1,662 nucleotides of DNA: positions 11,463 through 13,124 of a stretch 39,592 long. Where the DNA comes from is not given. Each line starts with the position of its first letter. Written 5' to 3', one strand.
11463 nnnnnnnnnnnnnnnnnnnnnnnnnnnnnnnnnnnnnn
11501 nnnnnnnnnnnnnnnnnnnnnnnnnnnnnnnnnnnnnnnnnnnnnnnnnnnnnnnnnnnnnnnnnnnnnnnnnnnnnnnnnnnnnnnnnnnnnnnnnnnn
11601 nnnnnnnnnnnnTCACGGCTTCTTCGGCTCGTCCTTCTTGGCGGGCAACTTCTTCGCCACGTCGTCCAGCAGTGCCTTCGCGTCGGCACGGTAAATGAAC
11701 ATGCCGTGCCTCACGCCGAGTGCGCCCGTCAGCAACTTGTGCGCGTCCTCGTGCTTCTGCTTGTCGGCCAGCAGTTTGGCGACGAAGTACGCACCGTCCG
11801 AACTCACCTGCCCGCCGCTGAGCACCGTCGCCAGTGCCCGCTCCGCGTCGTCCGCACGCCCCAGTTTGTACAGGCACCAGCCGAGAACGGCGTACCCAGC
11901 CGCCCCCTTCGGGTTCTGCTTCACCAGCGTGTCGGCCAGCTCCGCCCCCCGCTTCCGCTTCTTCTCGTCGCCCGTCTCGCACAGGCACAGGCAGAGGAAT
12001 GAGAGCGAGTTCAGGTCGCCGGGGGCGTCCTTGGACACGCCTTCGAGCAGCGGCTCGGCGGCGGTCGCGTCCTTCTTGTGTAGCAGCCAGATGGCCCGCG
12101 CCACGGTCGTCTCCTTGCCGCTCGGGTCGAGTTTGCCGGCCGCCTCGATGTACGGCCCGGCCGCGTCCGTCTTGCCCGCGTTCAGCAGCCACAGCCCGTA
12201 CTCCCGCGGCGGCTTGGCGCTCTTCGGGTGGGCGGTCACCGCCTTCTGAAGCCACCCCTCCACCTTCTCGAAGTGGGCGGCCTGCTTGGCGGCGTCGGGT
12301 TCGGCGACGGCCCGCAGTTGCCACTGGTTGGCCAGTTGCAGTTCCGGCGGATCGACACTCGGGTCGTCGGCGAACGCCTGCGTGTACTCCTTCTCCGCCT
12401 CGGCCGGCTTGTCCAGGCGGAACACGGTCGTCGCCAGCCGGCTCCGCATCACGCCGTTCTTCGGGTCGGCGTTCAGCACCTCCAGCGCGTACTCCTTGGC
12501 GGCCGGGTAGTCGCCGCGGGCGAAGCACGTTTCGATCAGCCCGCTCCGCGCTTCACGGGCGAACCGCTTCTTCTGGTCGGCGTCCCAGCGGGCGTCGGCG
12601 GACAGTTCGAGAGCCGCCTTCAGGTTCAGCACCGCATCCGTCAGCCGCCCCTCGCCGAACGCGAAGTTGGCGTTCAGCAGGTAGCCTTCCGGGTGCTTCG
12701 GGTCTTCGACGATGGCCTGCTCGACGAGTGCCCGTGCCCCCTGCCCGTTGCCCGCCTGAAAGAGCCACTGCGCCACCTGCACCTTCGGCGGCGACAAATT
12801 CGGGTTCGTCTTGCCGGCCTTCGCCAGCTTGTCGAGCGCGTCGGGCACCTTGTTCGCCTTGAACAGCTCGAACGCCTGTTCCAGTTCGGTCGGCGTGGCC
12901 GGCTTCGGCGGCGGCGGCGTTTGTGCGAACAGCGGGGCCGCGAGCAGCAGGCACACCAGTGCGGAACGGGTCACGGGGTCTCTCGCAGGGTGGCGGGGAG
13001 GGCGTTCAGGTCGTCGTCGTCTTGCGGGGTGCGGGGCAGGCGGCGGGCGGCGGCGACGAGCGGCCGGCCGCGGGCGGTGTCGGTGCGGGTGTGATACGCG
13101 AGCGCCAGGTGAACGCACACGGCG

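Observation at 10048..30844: An approximately 20.8 kb, 18-gene glycan-assembly array with near-continuous start/stop overlaps, combining ABC-type export, a ligase-like protein and an exosortase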

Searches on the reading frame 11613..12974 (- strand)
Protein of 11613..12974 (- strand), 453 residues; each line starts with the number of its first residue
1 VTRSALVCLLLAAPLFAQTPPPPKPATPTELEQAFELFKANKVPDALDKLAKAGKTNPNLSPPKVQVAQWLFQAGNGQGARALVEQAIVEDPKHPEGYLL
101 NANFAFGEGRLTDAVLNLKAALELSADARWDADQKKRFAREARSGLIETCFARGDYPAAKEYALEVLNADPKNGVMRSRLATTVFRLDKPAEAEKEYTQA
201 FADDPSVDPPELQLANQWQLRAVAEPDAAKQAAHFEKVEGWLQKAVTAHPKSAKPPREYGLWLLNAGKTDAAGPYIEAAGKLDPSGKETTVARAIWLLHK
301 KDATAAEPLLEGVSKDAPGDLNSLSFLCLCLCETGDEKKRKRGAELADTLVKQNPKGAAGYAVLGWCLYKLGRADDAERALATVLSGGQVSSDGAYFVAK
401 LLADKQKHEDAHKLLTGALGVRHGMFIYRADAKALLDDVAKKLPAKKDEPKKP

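Call 5: search_protein_families(library=pfam, proteins=[window:11613-12974:-], max_evalue=0.01)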
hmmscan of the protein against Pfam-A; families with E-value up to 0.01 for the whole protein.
window:11613-12974:- (453 aa): 17 families
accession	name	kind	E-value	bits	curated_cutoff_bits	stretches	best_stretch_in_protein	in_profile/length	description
PF14559.12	TPR_19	-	2e-21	76.5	25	4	339-401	6-68/68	Tetratricopeptide repeat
PF13432.12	TPR_16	-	7.1e-13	49.2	32.7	2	342-381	15-53/65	Tetratricopeptide repeat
PF07719.23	TPR_2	-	1.8e-12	46.8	27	0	358-385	1-28/34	Tetratricopeptide repeat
PF13428.12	TPR_14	-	6.5e-11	42.2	23.5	0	66-100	6-40/44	Tetratricopeptide repeat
PF12895.13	ANAPC3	-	5.4e-09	36.7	27.2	1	304-382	6-80/82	Anaphase-promoting complex, cyclosome, subunit 3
PF23914.1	TPR_CcmH_CycH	-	3.4e-08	33.9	42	0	40-123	63-149/158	Cytochrome c-type biogenesis protein H TPR domain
PF13424.12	TPR_12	-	2e-07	31.5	30.1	0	142-202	5-73/77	Tetratricopeptide repeat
PF13431.12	TPR_17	-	2.3e-06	27.9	24.4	0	347-378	2-33/34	Tetratricopeptide repeat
PF24575.1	TPR_Slam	-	2.7e-05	25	35.2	0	27-77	47-97/104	Surface lipoprotein assembly modifier, N-terminal TPR repeats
PF25062.1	ARM_TT21_N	-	0.0001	22.6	40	0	326-416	105-192/222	Tetratricopeptide repeat protein 21 N-terminal ARM repeat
PF13374.12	TPR_10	-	0.00023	21.5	27.5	0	67-88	8-29/42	Tetratricopeptide repeat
PF00515.34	TPR_1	-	0.00042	20.4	27.8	0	359-381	2-24/34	Tetratricopeptide repeat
PF09613.16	HrpB1_HrpK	-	0.00052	20.1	29.3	0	275-345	33-103/126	Bacterial type III secretion protein (HrpB1_HrpK)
PF07721.20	TPR_4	-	0.00061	20.6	27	0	359-382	2-25/26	Tetratricopeptide repeat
PF13181.12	TPR_8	-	0.00086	19.7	25.7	0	360-385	3-28/34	Tetratricopeptide repeat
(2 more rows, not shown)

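Call 6: search_protein_families(library=ncbifam, proteins=[window:11613-12974:-], max_evalue=0.01)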
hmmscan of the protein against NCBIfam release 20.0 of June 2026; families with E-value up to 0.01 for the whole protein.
window:11613-12974:- (453 aa): 12 families
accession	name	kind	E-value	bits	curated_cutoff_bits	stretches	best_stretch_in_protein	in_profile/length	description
TIGR02917.1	PEP_TPR_lipo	equivalog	6.5e-17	60.7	312.2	2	151-331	306-475/899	XrtA/PEP-CTERM system TPR-repeat protein PrsT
TIGR02521.1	type_IV_pilW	equivalog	5.1e-12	45.8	154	0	140-204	31-95/234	type IV pilus biogenesis/stability protein PilW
NF033920.0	C39_PA2778_fam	equivalog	5.9e-09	35.7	150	0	338-419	170-251/255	PA2778 family cysteine peptidase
NF040959.1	MamA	equivalog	1.6e-07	31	200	0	302-422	52-169/204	magnetosome protein MamA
NF052415.1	T3SS_chap_SctY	equivalog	6e-06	26.7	70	1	296-385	15-104/106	type III secretion apparatus assembly chaperone SctY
NF008520.0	PRK11447.1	equivalog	1.5e-05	23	858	1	46-311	288-553/1157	cellulose synthase complex outer membrane protein BcsC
NF033758.1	gliding_GltE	equivalog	9.9e-05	21.5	225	0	232-304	269-341/411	adventurous gliding motility TPR repeat lipoprotein GltE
NF041522.1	TPR_sll0314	equivalog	0.0004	19.7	225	0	69-110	26-67/275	Sll0314/Alr1548 family TPR repeat-containing protein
NF033762.1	social_mot_Tgl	equivalog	0.00043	19.7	225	0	352-384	198-230/252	social motility TPR repeat lipoprotein Tgl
NF052304.1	CdsG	equivalog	0.00048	20.3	170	1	260-354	15-107/133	CdsG family type III secretion system protein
NF047371.1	FlcA_CTERM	equivalog_domain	0.0072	14.8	300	0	166-282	256-376/646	periplasmic flagellar collar protein FlcA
TIGR00990.1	3a0801s09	subfamily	0.0089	14.7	757.25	0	26-127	331-431/615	mitochondrial import receptor subunit TOM70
